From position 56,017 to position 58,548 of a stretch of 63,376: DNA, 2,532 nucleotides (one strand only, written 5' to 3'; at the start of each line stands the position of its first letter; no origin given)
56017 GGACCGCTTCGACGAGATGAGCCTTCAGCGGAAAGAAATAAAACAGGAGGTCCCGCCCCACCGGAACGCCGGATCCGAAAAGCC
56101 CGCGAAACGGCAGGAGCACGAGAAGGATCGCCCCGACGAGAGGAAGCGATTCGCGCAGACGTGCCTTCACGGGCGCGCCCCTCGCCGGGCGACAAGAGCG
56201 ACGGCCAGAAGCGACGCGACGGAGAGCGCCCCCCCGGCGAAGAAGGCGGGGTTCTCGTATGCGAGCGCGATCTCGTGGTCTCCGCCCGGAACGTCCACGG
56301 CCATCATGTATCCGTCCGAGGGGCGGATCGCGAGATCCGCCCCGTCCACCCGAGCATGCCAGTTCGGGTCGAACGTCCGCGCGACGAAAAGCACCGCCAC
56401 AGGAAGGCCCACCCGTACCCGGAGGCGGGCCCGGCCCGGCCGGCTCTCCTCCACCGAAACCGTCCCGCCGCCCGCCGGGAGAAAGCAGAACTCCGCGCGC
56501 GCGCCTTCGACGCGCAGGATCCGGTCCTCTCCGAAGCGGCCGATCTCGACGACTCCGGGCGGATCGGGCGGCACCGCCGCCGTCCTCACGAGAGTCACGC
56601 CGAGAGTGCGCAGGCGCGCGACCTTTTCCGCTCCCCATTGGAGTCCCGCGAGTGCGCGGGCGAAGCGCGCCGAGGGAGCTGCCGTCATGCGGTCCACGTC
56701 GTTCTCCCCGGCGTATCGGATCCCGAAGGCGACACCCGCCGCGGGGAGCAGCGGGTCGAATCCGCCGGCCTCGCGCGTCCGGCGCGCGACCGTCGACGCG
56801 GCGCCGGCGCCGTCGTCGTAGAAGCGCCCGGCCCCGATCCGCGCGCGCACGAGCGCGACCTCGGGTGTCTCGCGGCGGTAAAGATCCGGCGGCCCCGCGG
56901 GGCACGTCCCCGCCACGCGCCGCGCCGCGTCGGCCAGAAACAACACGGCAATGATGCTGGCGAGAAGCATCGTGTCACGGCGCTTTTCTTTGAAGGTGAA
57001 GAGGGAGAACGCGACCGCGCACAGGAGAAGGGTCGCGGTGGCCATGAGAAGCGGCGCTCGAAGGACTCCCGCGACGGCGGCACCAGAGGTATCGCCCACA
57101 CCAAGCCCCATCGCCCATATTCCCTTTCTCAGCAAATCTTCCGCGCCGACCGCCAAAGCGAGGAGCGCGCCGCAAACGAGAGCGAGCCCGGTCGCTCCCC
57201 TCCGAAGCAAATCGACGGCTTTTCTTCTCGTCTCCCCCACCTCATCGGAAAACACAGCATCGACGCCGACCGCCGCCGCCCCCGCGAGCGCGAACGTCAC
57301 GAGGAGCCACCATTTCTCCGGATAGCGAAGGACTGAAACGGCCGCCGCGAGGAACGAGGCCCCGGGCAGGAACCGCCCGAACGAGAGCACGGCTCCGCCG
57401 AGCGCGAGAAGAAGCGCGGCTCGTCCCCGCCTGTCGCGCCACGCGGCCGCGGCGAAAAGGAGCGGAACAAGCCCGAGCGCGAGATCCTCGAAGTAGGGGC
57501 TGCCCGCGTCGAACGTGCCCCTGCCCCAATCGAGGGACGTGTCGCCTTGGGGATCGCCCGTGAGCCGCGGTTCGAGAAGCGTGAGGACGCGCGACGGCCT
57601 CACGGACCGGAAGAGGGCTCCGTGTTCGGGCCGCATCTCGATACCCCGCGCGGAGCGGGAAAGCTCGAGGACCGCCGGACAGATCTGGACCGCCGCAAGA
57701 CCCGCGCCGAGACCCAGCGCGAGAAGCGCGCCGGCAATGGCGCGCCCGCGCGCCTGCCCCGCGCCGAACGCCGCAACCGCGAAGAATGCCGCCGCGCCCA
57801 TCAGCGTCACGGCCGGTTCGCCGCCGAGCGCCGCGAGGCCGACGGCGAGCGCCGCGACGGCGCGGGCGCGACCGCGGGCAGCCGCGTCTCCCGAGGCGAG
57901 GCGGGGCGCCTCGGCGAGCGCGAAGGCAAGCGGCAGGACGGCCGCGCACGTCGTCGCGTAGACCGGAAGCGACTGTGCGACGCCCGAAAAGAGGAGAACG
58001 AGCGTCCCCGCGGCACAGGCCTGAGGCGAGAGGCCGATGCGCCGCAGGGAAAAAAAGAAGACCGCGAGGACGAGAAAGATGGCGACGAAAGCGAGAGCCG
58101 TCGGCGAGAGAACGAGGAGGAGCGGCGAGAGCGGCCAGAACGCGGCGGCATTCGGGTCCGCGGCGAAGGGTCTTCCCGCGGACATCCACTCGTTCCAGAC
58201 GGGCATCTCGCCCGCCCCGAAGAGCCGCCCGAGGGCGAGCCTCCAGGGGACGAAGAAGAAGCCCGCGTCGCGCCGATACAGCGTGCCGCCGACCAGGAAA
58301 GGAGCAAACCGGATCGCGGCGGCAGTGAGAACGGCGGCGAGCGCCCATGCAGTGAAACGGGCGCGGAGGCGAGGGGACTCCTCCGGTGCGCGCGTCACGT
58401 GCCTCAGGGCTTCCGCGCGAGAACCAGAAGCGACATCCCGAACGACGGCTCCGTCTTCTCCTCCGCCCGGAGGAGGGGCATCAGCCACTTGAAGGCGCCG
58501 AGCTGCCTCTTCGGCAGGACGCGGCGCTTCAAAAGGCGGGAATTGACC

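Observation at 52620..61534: Operon of four lipid-carrier-type glycosylation enzymes (ArnT/PMT-like, GT2-methyltransferase fusion, two YfhO-like) coupled to an M20 peptidase, divergent from the STT3-like gene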

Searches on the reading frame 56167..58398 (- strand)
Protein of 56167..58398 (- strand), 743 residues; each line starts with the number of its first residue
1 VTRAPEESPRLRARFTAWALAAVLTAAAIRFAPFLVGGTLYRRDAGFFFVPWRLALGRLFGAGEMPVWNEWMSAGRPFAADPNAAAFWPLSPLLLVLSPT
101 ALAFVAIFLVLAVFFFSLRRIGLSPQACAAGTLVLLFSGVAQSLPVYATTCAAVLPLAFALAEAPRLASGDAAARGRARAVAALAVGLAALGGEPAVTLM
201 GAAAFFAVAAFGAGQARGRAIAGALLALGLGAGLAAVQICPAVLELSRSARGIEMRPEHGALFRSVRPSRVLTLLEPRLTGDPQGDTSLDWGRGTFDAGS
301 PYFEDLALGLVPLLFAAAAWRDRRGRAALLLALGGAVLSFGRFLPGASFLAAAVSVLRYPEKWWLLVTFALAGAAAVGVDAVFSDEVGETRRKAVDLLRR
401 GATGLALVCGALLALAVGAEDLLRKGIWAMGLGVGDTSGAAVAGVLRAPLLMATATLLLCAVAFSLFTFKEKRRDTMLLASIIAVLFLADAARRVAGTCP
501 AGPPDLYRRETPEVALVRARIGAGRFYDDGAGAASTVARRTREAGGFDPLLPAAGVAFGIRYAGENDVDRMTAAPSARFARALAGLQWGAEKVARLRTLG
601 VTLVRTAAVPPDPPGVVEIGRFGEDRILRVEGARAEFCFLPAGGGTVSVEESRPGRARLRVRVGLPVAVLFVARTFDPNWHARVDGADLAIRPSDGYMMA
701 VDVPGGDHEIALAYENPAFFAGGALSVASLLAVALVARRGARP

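Call 8: search_protein_families(library=pfam, proteins=[window:56167-58398:-], max_evalue=0.01)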
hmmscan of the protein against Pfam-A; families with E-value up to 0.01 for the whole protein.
window:56167-58398:- (743 aa): 1 family
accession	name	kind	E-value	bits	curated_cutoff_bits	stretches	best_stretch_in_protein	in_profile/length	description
PF09586.16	YfhO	-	3.4e-05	22.9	28.5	1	673-726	782-835/835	Bacterial membrane protein YfhO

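Call 10: search_protein_families(library=ncbifam, proteins=[window:56167-58398:-], max_evalue=0.01)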
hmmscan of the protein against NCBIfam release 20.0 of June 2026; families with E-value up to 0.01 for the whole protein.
window:56167-58398:- (743 aa): 2 families
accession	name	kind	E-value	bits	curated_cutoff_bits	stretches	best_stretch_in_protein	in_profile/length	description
NF047590.1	GlcsyltransPgfM2Strep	equivalog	2.4e-06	26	1500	1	670-738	810-878/884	glycosyltransferase PgfM2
NF047589.1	GlcsyltransPgfM1Strep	equivalog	0.00052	18.1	1400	1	672-738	886-952/955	glycosyltransferase PgfM1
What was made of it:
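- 56167..58398 (-): Gene C: 743-aa YfhO-like GT-C glycosyltransferase. A C-terminal beta-sandwich plus a terminal TM helix matches the end of the Pfam YfhO and NCBIfam PgfM1/PgfM2 profiles (calls 8, 10).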

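Call 14: find_homologous_proteins(query=window:56167-58398:-)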
Query window:56167-58398:- (743 aa): 229 proteins with E <= 0.001 among 8000 candidates; the best 120 are listed.
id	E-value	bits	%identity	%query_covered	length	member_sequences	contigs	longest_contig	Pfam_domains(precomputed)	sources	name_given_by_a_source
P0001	0.0e+0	1569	100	100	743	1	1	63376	-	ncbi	ncbi:MAG: hypothetical protein ABI584_07415 [Acidobacteriota bacterium]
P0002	0.0e+0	1368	89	100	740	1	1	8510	-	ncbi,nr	ncbi:MAG: hypothetical protein PT977_12980 [Acidobacteriota bacterium]|nr:hypothetical protein [Acid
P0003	0.0e+0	1351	87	100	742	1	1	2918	-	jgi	jgi:hypothetical protein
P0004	0.0e+0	1338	87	100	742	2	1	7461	-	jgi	jgi:hypothetical protein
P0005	0.0e+0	1330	86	100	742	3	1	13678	-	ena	-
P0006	0.0e+0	1270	83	100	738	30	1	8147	-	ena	-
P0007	0.0e+0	1269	83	97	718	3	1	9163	-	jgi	-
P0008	0.0e+0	1262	82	100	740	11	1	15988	-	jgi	jgi:hypothetical protein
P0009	0.0e+0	1257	81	100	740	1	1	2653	-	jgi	jgi:hypothetical protein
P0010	0.0e+0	1242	80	97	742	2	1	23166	PF09586.17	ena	-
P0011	0.0e+0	1231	80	99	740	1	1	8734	-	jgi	jgi:hypothetical protein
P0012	0.0e+0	1231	80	100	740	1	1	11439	-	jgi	jgi:hypothetical protein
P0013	0.0e+0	1228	80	97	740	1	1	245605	PF09586.17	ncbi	-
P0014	0.0e+0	1218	78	100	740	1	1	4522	-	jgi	jgi:hypothetical protein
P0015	0.0e+0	1185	77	100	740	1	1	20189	-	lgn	-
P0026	0.0e+0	1053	72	97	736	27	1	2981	PF09586.17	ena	-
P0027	0.0e+0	1051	70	97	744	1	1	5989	PF09586.17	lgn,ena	-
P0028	0.0e+0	1048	71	96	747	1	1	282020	PF09586.17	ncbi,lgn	-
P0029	0.0e+0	1047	71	97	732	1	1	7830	PF09586.17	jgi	jgi:hypothetical protein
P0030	0.0e+0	1041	72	97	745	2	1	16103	PF09586.17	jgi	-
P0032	0.0e+0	1033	70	99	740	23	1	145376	PF09586.17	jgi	jgi:hypothetical protein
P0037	1.8e-296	1003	68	100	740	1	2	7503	PF09586.17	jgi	-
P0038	3.2e-296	1002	70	97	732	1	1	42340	PF09586.17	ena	-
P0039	6.1e-294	995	68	99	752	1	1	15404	PF09586.17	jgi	jgi:hypothetical protein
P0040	3.9e-291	986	68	97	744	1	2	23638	PF09586.17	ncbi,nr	ncbi:MAG TPA: hypothetical protein VKS23_07835 [Thermoanaerobaculia bacterium]|nr:hypothetical prote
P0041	9.3e-290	981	68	93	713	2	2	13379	PF09586.17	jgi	-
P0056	1.5e-258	878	72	82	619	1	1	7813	PF09586.17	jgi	jgi:hypothetical protein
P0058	1.1e-257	875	63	93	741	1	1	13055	PF09586.17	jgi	jgi:hypothetical protein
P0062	1.7e-253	861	62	93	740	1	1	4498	PF09586.17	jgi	-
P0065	5.9e-251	853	62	92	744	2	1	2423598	-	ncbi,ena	-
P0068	1.5e-245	835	61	93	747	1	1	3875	PF09586.17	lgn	-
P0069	2.1e-245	834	60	94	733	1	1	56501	PF09586.17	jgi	jgi:hypothetical protein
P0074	6.5e-193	661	50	93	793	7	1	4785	PF09586.17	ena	-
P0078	1.2e-186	640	50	96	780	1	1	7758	PF09586.17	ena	-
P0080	3.0e-184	632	50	93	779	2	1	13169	PF09586.17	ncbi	-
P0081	3.9e-184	632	63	65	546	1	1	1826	PF09586.17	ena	-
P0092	4.4e-171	589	45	97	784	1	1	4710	PF09586.17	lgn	-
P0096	8.9e-170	584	44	34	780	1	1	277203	PF09586.17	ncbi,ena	-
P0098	4.1e-168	579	48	94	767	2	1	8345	PF09586.17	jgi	jgi:hypothetical protein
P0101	8.2e-168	578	49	96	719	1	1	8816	PF09586.17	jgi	jgi:hypothetical protein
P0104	8.5e-164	565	48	95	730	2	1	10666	PF09586.17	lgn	-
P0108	3.3e-162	559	47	99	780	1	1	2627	PF09586.17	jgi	jgi:hypothetical protein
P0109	2.4e-161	557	46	96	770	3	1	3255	PF09586.17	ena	-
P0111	3.3e-160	553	46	94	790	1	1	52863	PF09586.17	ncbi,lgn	-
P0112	6.1e-160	552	52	45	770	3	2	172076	PF09586.17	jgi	jgi:hypothetical protein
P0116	6.6e-159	548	53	48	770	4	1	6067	PF09586.17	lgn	-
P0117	1.4e-158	547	52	49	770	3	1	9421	PF09586.17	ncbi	-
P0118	2.4e-158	547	47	96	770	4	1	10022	PF09586.17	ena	-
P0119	2.6e-158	547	47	97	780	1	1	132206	-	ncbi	ncbi:MAG: hypothetical protein ACHQPI_02430 [Thermoanaerobaculia bacterium]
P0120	1.0e-157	545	47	96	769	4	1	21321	PF09586.17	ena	-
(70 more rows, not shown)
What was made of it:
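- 56167..58398 (-): Many orthologues carry PF09586 (call 14).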

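Call 15: find_encoding_contigs(protein=P0001, flank=10000, max_places=3)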
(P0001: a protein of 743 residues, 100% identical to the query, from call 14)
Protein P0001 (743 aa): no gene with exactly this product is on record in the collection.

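Call 16: find_encoding_contigs(protein=P0065, flank=10000, max_places=3)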
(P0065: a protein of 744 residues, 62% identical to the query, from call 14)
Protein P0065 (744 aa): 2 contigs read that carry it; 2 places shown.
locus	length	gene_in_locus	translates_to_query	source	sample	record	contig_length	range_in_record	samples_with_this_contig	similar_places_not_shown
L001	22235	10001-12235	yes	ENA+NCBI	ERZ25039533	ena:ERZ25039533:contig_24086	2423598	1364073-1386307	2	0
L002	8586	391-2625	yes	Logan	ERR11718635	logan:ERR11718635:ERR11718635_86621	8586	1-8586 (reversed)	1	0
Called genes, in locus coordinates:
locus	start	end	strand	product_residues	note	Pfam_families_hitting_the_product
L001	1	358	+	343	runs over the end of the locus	PF01370:Epimerase, PF16363:GDP_Man_Dehyd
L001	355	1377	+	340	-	PF01522:Polysacc_deac_1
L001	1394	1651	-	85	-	-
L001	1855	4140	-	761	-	-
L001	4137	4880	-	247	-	PF00535:Glycos_transf_2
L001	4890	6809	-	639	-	PF02516:STT3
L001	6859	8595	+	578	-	PF13231:PMT_2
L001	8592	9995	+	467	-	PF00535:Glycos_transf_2, PF13641:Glyco_tranf_2_3, PF13489:Methyltransf_23, PF08241:Methyltransf_11, PF08242:Methyltransf_12, PF13649:Methyltransf_25, PF13847:Methyltransf_31 (weak)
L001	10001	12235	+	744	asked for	-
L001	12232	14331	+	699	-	-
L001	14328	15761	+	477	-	PF01546:Peptidase_M20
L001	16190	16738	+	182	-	-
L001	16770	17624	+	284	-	PF01551:Peptidase_M23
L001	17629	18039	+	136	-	PF02566:OsmC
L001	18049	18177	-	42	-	-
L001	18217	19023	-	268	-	PF09335:VTT_dom, PF00581:Rhodanese (weak)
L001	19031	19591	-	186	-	PF02622:DUF179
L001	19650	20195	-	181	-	PF13354:Beta-lactamase2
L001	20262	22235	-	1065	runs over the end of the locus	PF24684:Vgb_lyase, PF19081:Ig_7 (weak), PF22352:K319L-like_PKD (faint)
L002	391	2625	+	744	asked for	-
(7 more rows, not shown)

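Call 17: find_encoding_contigs(protein=P0096, flank=10000, max_places=2)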
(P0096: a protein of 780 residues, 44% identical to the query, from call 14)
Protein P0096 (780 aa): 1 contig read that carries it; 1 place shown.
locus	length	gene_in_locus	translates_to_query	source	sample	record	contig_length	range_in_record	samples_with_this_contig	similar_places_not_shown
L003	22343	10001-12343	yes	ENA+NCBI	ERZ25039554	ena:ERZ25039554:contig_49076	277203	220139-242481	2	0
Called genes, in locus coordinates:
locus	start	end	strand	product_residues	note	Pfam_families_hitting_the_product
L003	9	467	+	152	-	PF03061:4HBT (faint)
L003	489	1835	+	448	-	-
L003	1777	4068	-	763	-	PF09586:YfhO (faint)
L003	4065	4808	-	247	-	PF00535:Glycos_transf_2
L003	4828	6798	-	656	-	PF02516:STT3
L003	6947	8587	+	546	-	-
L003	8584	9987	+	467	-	PF00535:Glycos_transf_2, PF13641:Glyco_tranf_2_3, PF13489:Methyltransf_23, PF08241:Methyltransf_11 (weak), PF08242:Methyltransf_12, PF13649:Methyltransf_25 (weak)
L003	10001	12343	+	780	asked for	PF09586:YfhO (faint)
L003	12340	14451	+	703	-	-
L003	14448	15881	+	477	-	PF01546:Peptidase_M20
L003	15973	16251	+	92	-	-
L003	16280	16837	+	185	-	-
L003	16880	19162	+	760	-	PF01804:Penicil_amidase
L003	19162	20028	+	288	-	PF01551:Peptidase_M23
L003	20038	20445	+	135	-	PF02566:OsmC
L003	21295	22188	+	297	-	-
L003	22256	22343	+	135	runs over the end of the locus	PF02566:OsmC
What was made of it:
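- The Arn-like genes lie on the other arm, next to the second GT2, and are absent from L003 (call 17).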

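Call 18: find_encoding_contigs(protein=P0119, flank=10000, max_places=2)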
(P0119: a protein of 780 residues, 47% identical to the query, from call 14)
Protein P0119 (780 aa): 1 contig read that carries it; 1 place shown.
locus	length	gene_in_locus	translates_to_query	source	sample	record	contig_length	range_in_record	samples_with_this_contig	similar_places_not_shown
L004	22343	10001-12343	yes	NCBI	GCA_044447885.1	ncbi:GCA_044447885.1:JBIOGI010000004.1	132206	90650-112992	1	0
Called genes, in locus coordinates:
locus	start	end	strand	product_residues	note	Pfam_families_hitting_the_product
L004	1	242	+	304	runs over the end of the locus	PF00551:Formyl_trans_N, PF02911:Formyl_trans_C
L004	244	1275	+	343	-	PF01370:Epimerase, PF16363:GDP_Man_Dehyd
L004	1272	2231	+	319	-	PF01522:Polysacc_deac_1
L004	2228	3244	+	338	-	PF14870:PSII_BNR (faint), PF15902:Sortilin-Vps10 (faint), PF02012:BNR (faint)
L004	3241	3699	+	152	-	-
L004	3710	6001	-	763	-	-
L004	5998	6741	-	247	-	PF00535:Glycos_transf_2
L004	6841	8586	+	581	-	-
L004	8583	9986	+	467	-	PF00535:Glycos_transf_2, PF13641:Glyco_tranf_2_3, PF13489:Methyltransf_23, PF08241:Methyltransf_11, PF08242:Methyltransf_12, PF13649:Methyltransf_25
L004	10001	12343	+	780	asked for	-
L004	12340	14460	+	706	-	-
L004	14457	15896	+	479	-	PF01546:Peptidase_M20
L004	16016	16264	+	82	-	-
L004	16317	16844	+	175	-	-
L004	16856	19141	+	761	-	PF01804:Penicil_amidase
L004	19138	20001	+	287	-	PF01551:Peptidase_M23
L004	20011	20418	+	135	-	PF02566:OsmC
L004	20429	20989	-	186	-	PF02622:DUF179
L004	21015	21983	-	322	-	PF00144:Beta-lactamase (weak), PF13354:Beta-lactamase2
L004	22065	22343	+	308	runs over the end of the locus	PF00005:ABC_tran, PF13304:AAA_21, PF13732:DrrA1-3_C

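Call 19: find_encoding_contigs(protein=P0112, flank=10000, max_places=2)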
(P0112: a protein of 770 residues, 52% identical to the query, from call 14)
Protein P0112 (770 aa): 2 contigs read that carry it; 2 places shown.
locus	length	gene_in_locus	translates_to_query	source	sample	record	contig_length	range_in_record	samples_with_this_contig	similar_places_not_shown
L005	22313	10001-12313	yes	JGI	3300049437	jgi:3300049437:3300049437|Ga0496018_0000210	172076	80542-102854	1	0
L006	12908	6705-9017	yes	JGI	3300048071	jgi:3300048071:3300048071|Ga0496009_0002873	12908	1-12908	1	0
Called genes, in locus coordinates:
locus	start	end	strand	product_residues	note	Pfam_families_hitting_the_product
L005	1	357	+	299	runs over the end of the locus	PF01522:Polysacc_deac_1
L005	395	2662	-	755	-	-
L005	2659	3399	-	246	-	PF00535:Glycos_transf_2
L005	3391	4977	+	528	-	-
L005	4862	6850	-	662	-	PF02516:STT3 (weak)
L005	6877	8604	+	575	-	PF13231:PMT_2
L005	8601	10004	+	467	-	PF00535:Glycos_transf_2, PF13641:Glyco_tranf_2_3, PF13489:Methyltransf_23, PF08241:Methyltransf_11, PF08242:Methyltransf_12, PF13649:Methyltransf_25 (weak)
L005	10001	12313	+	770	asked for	PF09586:YfhO (faint)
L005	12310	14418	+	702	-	-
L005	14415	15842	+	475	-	PF01546:Peptidase_M20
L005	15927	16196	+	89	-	-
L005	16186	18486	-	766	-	PF01804:Penicil_amidase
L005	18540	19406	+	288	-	PF13191:AAA_16 (weak), PF07726:AAA_3 (weak), PF07728:AAA_5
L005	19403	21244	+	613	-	-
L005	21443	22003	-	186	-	PF02622:DUF179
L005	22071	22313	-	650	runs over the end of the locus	PF02784:Orn_Arg_deC_N, PF17810:Arg_decarb_HB, PF17944:Arg_decarbox_C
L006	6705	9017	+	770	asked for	PF09586:YfhO (faint)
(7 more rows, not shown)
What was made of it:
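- Checked: L003, L004 and L005 are alike (calls 16-19).
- The 4-nt D/E start-stop overlap is kept at 45% identity (calls 16-19).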

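Call 27: search_solved_structures(query=A1, max_evalue=10)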
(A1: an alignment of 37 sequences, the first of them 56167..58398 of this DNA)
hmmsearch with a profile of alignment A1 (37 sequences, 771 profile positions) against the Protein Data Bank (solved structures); distinct sequences matched with E-value up to 10: 1.
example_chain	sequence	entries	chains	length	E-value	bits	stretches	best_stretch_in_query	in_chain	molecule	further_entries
2dk8_A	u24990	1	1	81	1.6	9.9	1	530-560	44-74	DNA-directed RNA polymerase III 39 kDa polypeptide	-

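Call 38: predict_structure(alignment_id=A1)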
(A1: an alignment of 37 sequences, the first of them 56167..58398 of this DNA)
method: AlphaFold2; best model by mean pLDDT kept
length: 743 residues; sequences in the alignment: 37
mean_pLDDT: 85.3   pTM: 0.88
mean pLDDT of the five models: 85.3, 85.2, 83.3, 82.9, 82.5
residues with pLDDT >= 90: 367; 70-90: 287; 50-70: 62; < 50: 27
segments of 3 or more residues with pLDDT < 50: 1-5, 280-289, 292-295, 297-302
pLDDT, mean of each block of 10 residues (from residue 1): 53 89 94 88 61 88 88 82 80 91 91 96 94 89 74 91 92 92 95 87 94 89 96 93 86 72 59 60 45 49 62 91 93 87 74 70 86 95 77 89 93 92 86 75 82 91 84 84 91 78 87 95 92 80 83 89 75 85 93 95 95 96 96 93 93 93 95 93 96 91 97 91 94 86 58
secondary structure, 60 per line:
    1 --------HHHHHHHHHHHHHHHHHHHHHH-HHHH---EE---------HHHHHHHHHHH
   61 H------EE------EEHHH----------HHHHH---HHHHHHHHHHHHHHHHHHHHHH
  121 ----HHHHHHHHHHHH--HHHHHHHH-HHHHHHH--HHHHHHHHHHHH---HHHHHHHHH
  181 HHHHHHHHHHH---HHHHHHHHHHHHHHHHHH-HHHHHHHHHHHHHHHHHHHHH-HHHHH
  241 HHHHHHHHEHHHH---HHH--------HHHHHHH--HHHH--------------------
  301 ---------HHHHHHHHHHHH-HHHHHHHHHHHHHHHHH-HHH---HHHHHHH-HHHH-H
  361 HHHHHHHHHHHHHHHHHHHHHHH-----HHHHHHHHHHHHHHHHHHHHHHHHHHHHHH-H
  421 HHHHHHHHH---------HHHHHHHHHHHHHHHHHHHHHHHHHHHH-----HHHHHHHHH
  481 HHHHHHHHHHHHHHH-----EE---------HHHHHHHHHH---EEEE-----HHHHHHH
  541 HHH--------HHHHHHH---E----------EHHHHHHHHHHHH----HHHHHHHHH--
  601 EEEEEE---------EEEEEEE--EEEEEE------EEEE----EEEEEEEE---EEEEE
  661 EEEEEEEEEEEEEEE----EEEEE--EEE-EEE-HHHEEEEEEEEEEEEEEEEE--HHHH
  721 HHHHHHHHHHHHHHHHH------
elements in order (helices of 4 or more, strands of 3 or more residues): H9-30 H32-35 H50-61 H91-95 H99-120 H125-136 H139-146 H148-154 H157-168 H172-191 H195-212 H214-234 H236-248 H250-253 H268-274 H277-280 H310-321 H323-339 H347-353 H355-358 H360-383 H389-418 H420-429 H439-466 H472-495 H512-521 E525-528 H534-543 H552-558 H574-585 H590-598 E601-606 E616-622 E625-630 E637-640 E645-652 E656-675 E680-684 E687-689 E691-693 E698-714 H717-737
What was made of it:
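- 56167..58398 (-): The AF2 model has pLDDT 85.3 and pTM 0.88 (call 38).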

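Call 44: fold_search(model_id=the predicted structure, library=pdb)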
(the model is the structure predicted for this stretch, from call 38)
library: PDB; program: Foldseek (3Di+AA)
matches with E <= 10: 358; with E <= 0.001: 5
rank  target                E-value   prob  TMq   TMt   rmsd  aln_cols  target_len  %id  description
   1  6w98_A                2.6e-05  1.00  0.42  0.26  20.4       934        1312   12  Single-Particle Cryo-EM Structure of Arabinofuranosyltransferase AftD from Mycobacteria (released 2020-05-13)
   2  6wby                  9.6e-05  1.00  0.41  0.27  21.0       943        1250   11  Single-Particle Cryo-EM Structure of Arabinofuranosyltransferase AftD from Mycobacteria, Mutant R1389S Class 2 (released 2020-05-13)
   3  5f15                  2.9e-04  1.00  0.42  0.55   9.8       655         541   12  Crystal Structure of ArnT from Cupriavidus metallidurans bound to Undecaprenyl phosphate (released 2016-02-17)
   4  5ezm                  6.6e-04  1.00  0.37  0.47  10.9       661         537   13  Crystal Structure of ArnT from Cupriavidus metallidurans in the apo state (released 2016-02-17)
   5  6wbx                  6.6e-04  1.00  0.39  0.25  21.2       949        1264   11  Single-Particle Cryo-EM Structure of Arabinofuranosyltransferase AftD from Mycobacteria, Mutant R1389S Class 1 (released 2020-05-13)
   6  6zmq                  4.9e-03  0.25  0.10  0.11  25.9       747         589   12  Cytochrome c Heme Lyase CcmF (released 2021-05-19)
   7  6ezn_F                1.7e-02  0.99  0.32  0.35  16.5       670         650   11  Cryo-EM structure of the yeast oligosaccharyltransferase (OST) complex (released 2018-01-17)
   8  6s7o_A                2.9e-02  0.98  0.31  0.35  17.1       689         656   10  Cryo-EM structure of human oligosaccharyltransferase complex OST-A (released 2019-12-18)
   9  8b6l_I                2.9e-02  0.98  0.32  0.34  17.4       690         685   10  Subtomogram average of the human Sec61-TRAP-OSTA-translocon (released 2022-12-07)
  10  6wbv_A                5.4e-02  0.14  0.09  0.12  24.6       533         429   11  Structure of human ferroportin bound to hepcidin and cobalt in lipid nanodisc (released 2020-09-09)
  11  8agb_A                6.7e-02  0.99  0.35  0.40  15.2       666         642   10  Structure of yeast oligosaccharylransferase complex with lipid-linked oligosaccharide bound (released 2022-12-07)
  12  8bzy_A                7.2e-02  0.20  0.11  0.16  23.6       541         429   11  Structure of SLC40/ferroportin in complex with vamifeport and synthetic nanobody Sy3 in occluded conformation (released 2023-03-22)
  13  9i5k_A                1.0e-01  0.94  0.26  0.35  16.6       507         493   12  Structure of the Chaetomium thermophilum Pmt4 homodimer (C2 symmetry) (released 2025-12-24)
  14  7zlg_A                1.3e-01  0.84  0.33  0.36  14.4       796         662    8  Cryo-EM structure of C-mannosyltransferase CeDPY19, in complex with acceptor peptide and bound to CMT2-Fab and anti-Fa (released 2023-01-11)
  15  8dl8_A                1.4e-01  0.10  0.09  0.13  25.9       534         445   12  Cryo-EM structure of human ferroportin/slc40 bound to Co2+ in nanodisc (released 2022-12-07)
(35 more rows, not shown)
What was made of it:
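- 56167..58398 (-): Foldseek top hits are AftD 6w98, ArnT 5f15 and STT3, all at probability 1.0 (call 44).
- Glycan-acceptor hint: the C-terminal beta-sandwich of C matches beta-sandwich domains of glycoside hydrolases (call 44, ranks 26-36). ArnT is a top fold hit of C (call 44).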
